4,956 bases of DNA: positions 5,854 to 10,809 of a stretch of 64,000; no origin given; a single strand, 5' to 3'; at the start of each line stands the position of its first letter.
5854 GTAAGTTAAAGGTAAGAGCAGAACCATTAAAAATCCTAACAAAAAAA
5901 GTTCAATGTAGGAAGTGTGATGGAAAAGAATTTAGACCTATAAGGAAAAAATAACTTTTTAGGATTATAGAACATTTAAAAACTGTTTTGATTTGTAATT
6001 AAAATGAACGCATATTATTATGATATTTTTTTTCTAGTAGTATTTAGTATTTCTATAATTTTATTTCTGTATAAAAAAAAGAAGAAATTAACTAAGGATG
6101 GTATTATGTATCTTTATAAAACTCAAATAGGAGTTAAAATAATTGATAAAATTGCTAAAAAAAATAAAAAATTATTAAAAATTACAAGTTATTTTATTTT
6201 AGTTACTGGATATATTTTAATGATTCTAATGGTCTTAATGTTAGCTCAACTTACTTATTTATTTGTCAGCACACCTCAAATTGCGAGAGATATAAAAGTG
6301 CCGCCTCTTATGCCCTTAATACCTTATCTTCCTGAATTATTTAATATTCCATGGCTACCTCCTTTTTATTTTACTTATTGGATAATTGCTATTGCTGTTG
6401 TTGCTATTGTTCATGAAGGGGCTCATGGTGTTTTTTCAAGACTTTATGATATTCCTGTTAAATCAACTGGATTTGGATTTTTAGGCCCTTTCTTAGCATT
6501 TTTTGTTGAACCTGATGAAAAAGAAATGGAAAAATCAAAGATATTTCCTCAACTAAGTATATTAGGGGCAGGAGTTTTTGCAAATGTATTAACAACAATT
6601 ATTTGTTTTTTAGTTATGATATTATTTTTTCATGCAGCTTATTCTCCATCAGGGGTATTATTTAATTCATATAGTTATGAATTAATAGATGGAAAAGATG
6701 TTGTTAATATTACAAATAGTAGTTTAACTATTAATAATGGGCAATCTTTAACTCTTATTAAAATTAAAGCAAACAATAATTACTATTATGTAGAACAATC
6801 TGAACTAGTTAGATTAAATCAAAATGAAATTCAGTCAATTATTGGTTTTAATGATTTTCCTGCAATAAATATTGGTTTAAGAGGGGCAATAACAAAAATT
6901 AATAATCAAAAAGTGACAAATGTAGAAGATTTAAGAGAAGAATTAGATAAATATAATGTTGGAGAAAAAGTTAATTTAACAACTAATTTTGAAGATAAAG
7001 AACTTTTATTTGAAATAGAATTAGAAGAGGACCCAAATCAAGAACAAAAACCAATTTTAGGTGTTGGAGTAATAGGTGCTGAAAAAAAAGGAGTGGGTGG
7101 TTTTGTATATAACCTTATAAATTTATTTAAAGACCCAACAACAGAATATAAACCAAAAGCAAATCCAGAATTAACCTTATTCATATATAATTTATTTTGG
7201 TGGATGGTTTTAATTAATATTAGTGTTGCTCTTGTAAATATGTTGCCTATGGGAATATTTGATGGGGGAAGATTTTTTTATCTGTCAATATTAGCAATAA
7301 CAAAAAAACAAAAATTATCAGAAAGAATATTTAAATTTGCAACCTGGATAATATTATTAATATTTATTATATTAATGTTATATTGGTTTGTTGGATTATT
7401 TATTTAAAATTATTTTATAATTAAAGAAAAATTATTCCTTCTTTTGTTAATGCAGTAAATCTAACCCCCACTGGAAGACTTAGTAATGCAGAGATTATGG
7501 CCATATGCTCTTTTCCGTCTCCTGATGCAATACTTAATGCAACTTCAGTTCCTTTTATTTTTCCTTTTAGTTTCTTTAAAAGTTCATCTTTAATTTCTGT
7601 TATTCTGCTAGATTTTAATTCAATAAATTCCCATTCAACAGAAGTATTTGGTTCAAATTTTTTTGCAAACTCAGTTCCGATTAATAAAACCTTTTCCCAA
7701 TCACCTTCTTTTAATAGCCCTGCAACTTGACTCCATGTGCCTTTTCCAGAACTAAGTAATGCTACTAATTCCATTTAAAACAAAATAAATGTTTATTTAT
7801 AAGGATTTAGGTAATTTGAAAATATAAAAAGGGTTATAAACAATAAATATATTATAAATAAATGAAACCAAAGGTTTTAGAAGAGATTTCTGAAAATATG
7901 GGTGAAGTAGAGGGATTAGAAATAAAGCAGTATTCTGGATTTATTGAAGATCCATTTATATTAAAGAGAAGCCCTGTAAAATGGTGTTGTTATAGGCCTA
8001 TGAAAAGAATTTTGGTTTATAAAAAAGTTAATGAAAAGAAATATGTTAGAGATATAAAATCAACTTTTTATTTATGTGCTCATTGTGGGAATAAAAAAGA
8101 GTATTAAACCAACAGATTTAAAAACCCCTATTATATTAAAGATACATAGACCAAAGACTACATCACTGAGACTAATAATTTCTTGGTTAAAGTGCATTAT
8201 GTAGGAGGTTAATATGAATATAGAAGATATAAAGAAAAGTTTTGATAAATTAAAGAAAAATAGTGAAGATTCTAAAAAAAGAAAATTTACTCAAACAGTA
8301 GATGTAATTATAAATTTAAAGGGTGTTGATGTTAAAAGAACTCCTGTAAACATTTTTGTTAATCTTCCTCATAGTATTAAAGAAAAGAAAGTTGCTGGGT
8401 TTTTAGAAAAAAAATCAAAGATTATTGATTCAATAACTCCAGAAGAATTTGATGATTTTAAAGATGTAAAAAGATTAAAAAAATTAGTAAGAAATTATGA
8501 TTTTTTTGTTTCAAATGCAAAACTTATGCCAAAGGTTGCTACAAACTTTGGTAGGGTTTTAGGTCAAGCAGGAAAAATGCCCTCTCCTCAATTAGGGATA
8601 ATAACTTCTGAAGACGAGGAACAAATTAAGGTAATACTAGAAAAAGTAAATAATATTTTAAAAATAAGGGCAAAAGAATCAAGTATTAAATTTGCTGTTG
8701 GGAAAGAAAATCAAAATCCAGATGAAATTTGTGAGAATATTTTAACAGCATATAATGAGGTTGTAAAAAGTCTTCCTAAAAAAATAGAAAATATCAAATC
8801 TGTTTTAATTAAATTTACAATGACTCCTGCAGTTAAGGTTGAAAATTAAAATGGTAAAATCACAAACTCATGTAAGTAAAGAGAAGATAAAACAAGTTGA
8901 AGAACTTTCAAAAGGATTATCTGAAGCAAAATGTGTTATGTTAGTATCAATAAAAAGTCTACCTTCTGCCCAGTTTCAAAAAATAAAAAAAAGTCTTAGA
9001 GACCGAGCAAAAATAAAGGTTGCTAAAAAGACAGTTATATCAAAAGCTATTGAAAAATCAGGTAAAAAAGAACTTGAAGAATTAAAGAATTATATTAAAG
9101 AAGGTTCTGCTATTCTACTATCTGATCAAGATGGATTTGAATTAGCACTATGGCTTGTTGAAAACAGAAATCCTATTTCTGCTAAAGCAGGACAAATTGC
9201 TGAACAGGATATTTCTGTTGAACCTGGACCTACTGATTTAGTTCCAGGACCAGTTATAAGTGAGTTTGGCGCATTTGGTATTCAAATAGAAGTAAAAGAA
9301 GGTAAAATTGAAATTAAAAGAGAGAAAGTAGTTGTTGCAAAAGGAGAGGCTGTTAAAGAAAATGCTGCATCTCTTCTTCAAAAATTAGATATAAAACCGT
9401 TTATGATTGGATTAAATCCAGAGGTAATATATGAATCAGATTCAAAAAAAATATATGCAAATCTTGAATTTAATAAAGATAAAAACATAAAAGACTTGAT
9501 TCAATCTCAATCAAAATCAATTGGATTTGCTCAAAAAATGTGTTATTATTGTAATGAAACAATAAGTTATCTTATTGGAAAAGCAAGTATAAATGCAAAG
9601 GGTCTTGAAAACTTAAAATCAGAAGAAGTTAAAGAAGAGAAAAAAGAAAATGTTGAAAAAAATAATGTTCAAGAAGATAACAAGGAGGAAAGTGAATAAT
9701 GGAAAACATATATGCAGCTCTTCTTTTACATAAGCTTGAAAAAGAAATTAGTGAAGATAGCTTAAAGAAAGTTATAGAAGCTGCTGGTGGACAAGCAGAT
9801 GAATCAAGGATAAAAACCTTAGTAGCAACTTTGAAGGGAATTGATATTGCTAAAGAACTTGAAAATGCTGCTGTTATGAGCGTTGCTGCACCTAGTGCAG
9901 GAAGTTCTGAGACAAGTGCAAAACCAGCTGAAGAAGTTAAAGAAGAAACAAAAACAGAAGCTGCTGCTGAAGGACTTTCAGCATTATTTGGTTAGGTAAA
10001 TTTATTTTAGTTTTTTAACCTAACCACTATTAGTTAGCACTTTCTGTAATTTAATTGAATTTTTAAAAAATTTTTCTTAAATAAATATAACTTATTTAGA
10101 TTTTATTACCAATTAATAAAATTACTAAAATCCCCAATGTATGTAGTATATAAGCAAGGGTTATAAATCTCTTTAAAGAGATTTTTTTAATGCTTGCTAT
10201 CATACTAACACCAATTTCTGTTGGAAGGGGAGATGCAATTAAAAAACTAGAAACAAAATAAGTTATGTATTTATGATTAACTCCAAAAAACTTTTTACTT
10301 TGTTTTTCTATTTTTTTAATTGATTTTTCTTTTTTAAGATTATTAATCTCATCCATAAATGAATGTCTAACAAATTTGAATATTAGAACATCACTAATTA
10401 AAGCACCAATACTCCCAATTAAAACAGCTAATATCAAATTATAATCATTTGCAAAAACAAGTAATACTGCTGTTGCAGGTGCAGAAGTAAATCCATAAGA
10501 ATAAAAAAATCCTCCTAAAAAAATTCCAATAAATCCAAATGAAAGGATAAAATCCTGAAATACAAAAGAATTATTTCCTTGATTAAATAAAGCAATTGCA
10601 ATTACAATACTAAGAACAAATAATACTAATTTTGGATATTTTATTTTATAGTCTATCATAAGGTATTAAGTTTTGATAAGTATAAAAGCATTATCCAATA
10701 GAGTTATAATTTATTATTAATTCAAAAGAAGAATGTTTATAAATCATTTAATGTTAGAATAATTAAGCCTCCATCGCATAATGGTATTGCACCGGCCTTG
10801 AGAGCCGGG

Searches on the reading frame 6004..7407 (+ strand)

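Call 44: search_protein_families(library=pfam, proteins=[window:6004-7407:+], max_evalue=0.0001)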
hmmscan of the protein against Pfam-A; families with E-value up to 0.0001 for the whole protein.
window:6004-7407:+ (467 aa): 1 family
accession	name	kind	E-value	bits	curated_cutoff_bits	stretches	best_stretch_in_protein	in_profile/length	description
PF02163.28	Peptidase_M50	-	6.2e-20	71.9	27.2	1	126-456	2-220/221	Peptidase family M50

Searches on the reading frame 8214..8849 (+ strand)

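Call 77: search_protein_families(library=pfam, proteins=[window:8214-8849:+], max_evalue=0.001)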
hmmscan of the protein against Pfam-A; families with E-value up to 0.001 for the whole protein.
window:8214-8849:+ (211 aa): 1 family
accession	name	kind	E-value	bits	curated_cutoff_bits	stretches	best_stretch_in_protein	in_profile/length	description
PF00687.26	Ribosomal_L1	-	4.6e-31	108.4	32.2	1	20-205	4-198/198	Ribosomal protein L1p/L10e family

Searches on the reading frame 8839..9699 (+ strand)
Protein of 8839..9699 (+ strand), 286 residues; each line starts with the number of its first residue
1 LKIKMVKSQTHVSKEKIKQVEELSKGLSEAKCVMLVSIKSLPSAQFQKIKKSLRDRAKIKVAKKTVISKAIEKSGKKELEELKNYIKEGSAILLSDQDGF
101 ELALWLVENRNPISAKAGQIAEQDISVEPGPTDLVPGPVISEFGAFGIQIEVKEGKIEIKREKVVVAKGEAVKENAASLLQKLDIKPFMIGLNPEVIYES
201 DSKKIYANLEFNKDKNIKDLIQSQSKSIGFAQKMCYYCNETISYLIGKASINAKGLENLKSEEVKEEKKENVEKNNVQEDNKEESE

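Call 45: search_protein_families(library=pfam, proteins=[window:8839-9699:+], max_evalue=0.0001)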
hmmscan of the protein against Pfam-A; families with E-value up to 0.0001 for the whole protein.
window:8839-9699:+ (286 aa): 2 families
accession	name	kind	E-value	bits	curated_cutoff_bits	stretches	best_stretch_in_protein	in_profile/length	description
PF00466.25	Ribosomal_L10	-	3.7e-19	69.1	22.8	1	13-109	3-98/100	Ribosomal protein L10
PF17777.6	RL10P_insert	-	4.6e-19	68.5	29.1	1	115-185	1-71/71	Insertion domain in 60S ribosomal protein L10P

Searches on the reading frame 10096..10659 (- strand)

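Call 77: search_protein_families(library=pfam, proteins=[window:10096-10659:-], max_evalue=0.001)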
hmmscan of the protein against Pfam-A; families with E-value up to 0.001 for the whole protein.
window:10096-10659:- (187 aa): 1 family
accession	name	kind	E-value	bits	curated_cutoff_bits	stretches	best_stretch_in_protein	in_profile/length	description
PF09335.16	VTT_dom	-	4.6e-07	30.8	33.9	1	63-185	4-122/123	VTT domain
